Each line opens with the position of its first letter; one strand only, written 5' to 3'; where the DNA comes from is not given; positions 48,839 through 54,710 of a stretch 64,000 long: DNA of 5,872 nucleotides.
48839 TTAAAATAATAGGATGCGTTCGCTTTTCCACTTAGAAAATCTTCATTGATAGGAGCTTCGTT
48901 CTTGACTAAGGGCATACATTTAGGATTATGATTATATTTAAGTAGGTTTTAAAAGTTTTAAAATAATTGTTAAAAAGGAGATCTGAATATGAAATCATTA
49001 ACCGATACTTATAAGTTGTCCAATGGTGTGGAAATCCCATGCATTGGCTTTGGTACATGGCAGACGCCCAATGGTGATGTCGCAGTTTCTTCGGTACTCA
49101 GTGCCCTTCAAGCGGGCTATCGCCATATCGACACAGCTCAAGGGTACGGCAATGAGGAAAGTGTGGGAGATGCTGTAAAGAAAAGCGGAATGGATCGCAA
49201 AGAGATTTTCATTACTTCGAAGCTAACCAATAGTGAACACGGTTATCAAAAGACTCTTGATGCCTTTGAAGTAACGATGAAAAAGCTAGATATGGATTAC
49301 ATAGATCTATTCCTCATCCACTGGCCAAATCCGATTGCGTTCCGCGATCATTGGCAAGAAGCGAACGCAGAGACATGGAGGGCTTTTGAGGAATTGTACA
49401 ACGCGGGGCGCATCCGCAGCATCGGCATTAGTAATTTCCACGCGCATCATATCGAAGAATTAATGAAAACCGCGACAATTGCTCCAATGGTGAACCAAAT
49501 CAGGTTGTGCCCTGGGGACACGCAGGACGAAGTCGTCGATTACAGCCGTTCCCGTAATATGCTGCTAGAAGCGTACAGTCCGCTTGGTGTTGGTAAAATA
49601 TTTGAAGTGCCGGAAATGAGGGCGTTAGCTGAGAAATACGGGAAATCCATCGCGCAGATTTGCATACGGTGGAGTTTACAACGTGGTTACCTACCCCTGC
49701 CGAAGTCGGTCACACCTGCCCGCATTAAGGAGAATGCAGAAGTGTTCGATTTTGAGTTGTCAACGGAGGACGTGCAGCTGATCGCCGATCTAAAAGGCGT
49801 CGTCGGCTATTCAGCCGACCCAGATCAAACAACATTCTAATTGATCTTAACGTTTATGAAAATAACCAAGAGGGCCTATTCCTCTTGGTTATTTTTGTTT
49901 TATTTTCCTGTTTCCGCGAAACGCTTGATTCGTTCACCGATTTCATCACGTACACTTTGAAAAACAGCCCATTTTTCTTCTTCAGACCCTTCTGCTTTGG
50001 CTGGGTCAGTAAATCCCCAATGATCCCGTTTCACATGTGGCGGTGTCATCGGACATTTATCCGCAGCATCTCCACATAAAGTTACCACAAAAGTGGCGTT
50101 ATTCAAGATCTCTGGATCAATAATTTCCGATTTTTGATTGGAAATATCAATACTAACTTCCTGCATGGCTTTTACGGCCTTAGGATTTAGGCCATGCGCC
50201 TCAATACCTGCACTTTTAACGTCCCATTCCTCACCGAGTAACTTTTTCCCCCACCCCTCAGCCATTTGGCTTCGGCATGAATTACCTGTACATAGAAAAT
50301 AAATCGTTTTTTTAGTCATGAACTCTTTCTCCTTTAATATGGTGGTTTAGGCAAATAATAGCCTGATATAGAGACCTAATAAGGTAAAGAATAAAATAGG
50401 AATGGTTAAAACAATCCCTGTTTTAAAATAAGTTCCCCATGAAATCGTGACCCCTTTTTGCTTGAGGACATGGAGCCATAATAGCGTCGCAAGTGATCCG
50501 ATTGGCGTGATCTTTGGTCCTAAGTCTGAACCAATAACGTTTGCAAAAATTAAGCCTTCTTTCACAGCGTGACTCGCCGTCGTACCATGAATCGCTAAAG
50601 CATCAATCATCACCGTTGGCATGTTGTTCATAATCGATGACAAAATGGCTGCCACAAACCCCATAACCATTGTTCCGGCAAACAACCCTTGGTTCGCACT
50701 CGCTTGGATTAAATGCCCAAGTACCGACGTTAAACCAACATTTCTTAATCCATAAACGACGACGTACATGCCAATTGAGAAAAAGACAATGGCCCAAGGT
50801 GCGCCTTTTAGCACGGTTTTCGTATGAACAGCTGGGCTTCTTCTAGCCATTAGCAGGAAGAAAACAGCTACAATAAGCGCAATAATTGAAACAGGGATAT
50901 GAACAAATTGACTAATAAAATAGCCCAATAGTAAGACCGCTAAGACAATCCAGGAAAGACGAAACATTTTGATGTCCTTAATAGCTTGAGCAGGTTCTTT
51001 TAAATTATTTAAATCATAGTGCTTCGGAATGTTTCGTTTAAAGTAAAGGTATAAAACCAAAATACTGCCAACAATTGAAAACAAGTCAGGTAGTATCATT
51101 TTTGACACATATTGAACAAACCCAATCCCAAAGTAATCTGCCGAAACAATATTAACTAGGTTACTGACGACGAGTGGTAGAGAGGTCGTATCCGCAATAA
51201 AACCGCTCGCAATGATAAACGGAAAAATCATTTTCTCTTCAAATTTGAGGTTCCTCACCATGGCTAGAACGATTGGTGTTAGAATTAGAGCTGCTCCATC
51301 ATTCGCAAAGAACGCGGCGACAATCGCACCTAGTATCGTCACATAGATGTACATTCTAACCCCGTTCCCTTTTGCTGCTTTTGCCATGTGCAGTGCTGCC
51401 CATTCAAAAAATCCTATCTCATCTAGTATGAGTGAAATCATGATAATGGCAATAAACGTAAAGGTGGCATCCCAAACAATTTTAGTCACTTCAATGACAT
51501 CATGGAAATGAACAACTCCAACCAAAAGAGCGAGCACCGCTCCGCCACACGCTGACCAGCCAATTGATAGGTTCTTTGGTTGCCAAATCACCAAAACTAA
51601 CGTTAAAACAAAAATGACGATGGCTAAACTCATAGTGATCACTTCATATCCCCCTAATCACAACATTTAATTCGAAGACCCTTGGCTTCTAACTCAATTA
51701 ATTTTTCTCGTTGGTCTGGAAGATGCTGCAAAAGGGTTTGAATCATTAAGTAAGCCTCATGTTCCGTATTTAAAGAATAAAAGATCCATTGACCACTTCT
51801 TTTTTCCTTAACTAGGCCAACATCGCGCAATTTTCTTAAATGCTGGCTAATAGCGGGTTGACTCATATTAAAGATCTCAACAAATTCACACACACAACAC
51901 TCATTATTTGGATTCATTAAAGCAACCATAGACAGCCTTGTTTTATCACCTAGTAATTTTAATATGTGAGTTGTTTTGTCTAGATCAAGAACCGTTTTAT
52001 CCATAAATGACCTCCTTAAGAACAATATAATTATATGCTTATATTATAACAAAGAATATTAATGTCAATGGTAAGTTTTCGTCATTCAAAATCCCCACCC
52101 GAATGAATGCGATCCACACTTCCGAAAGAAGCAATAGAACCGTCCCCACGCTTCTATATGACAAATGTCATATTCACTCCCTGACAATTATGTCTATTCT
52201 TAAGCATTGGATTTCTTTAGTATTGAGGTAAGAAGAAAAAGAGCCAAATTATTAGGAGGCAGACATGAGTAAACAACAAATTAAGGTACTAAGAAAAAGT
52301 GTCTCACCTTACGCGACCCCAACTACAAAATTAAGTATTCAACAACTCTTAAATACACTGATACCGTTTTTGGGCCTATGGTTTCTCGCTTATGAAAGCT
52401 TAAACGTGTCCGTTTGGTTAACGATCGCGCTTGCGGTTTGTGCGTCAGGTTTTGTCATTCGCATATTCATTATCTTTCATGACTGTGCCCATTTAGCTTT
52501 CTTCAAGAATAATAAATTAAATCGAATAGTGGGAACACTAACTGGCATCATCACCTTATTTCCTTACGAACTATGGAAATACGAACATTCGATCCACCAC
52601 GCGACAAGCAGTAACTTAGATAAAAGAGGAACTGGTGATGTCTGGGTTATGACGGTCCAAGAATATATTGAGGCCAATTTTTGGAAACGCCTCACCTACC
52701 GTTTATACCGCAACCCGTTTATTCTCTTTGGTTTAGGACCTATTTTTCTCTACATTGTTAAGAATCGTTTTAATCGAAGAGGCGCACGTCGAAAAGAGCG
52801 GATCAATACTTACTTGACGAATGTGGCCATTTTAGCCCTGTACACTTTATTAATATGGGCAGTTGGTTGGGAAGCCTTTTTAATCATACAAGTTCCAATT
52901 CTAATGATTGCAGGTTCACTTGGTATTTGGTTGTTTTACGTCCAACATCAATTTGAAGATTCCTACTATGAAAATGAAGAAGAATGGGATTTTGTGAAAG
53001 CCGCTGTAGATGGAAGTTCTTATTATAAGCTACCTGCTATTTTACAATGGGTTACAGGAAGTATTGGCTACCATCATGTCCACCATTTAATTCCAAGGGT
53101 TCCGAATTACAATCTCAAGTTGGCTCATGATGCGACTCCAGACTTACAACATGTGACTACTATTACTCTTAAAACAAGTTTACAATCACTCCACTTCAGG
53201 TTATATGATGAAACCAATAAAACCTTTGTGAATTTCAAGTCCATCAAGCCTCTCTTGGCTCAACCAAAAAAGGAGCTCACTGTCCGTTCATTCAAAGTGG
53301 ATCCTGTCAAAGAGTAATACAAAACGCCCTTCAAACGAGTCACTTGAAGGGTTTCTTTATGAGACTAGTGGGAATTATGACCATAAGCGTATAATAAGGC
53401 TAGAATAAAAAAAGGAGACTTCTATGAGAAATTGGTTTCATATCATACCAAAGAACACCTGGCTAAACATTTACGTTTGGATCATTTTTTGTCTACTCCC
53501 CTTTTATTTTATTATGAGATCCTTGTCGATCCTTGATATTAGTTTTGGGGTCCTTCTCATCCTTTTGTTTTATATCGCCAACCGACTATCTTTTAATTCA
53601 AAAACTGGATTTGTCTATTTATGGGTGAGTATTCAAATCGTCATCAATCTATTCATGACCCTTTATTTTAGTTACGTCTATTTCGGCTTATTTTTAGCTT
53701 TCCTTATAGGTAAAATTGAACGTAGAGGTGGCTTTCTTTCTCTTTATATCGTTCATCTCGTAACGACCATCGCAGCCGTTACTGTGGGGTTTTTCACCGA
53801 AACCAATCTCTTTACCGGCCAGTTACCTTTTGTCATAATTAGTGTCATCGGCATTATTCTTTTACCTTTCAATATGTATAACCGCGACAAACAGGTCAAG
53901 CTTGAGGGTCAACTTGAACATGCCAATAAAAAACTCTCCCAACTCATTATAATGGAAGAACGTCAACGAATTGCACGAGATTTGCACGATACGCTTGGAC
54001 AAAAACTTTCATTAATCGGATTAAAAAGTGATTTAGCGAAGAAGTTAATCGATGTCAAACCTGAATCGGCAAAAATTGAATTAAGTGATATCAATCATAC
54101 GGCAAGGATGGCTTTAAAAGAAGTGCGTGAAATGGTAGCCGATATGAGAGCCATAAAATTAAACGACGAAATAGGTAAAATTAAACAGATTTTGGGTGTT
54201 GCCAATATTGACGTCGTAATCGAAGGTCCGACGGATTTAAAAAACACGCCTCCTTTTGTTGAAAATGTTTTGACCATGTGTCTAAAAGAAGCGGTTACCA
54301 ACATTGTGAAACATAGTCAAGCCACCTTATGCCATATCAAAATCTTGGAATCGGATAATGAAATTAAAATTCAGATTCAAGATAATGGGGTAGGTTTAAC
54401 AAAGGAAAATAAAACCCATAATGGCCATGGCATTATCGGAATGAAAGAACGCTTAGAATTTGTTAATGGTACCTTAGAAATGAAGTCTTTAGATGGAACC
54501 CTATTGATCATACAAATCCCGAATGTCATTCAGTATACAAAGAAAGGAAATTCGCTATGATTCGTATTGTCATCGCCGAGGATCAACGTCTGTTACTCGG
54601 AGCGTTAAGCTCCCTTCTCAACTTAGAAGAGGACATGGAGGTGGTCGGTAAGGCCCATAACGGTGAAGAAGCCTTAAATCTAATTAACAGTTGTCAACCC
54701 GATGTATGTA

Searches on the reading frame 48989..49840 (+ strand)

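Call 86: search_protein_families(library=pfam, max_evalue=0.00001, proteins=[window:48989-49840:+])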
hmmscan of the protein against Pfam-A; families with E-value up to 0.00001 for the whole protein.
window:48989-49840:+ (283 aa): 1 family
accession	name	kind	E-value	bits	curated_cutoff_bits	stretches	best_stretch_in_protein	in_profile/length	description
PF00248.27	Aldo_ket_red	-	4.6e-52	177.3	24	1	19-267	2-288/291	Aldo/keto reductase family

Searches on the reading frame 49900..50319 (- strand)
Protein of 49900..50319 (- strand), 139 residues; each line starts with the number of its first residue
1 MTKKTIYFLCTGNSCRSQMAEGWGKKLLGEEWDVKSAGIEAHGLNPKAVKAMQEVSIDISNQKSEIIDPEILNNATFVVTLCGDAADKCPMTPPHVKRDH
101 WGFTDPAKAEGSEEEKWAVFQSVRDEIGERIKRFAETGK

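Call 86: search_protein_families(library=pfam, max_evalue=0.00001, proteins=[window:49900-50319:-])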
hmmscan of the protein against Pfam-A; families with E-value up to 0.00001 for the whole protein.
window:49900-50319:- (139 aa): 1 family
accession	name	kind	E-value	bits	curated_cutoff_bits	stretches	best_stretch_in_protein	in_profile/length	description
PF01451.26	LMWPc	-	1.6e-17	64.5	23.2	1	6-134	1-143/144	Low molecular weight phosphotyrosine protein phosphatase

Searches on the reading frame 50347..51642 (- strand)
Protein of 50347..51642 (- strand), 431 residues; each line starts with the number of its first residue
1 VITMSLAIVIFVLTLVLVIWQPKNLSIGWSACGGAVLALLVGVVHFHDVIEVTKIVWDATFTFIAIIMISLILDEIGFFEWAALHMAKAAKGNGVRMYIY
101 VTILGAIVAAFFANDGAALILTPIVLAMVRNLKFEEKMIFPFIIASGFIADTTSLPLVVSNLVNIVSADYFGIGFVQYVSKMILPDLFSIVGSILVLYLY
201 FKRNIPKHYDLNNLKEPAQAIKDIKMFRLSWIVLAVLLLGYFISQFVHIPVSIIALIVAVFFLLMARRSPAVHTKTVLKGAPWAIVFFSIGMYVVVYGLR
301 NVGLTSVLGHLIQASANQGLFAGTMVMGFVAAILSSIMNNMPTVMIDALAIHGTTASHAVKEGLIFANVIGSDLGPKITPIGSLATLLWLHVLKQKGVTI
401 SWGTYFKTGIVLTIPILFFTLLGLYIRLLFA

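Call 41: search_protein_families(library=pfam, max_evalue=0.00001, proteins=[window:50347-51642:-])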
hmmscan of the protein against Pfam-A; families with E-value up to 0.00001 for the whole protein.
window:50347-51642:- (431 aa): 3 families
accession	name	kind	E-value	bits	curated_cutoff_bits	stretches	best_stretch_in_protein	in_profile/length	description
PF02040.21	ArsB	-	1.5e-214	713.5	22.2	1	6-428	1-423/423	Arsenical pump membrane protein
PF03600.22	CitMHS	-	1.8e-58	198.7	31.9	1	15-371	1-336/336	Citrate transporter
PF00939.25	Na_sulph_symp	-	1.1e-10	41.6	27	1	8-149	273-418/472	Sodium:sulfate symporter transmembrane region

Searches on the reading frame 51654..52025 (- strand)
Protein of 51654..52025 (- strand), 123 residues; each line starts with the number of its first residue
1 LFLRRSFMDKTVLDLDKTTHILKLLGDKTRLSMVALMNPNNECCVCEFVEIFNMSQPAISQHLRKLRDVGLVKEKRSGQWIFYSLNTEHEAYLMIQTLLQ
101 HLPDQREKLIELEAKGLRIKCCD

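Call 86: search_protein_families(library=pfam, max_evalue=0.00001, proteins=[window:51654-52025:-])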
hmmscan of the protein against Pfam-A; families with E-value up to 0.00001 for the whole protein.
window:51654-52025:- (123 aa): 2 families
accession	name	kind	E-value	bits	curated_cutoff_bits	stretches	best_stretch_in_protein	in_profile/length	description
PF01022.26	HTH_5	-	1.4e-15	57.3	22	1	27-73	1-46/47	Bacterial regulatory protein, arsR family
PF12840.13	HTH_20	-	2.8e-06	27.7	27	1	25-73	1-49/51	Helix-turn-helix domain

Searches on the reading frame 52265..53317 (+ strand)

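Call 41: search_protein_families(library=pfam, max_evalue=0.00001, proteins=[window:52265-53317:+])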
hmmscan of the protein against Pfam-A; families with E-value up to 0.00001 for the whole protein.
window:52265-53317:+ (350 aa): 1 family
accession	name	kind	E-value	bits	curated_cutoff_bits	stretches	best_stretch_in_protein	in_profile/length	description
PF00487.30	FA_desaturase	-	1.4e-34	120.5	29.7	1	50-290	2-237/253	Fatty acid desaturase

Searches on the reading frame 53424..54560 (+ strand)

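Call 41: search_protein_families(library=pfam, max_evalue=0.00001, proteins=[window:53424-54560:+])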
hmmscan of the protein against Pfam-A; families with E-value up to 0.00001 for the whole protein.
window:53424-54560:+ (378 aa): 3 families
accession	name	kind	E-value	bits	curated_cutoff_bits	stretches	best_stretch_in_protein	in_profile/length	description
PF23540.2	DesK_N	-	1.4e-52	178.3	24.8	1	1-150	1-150/151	DesK N-terminal domain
PF07730.19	HisKA_3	-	1.6e-20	73.8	24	1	179-243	1-65/68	Histidine kinase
PF02518.31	HATPase_c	-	2.3e-08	34.9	26.4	1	282-366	5-108/111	Histidine kinase-, DNA gyrase B-, and HSP90-like ATPase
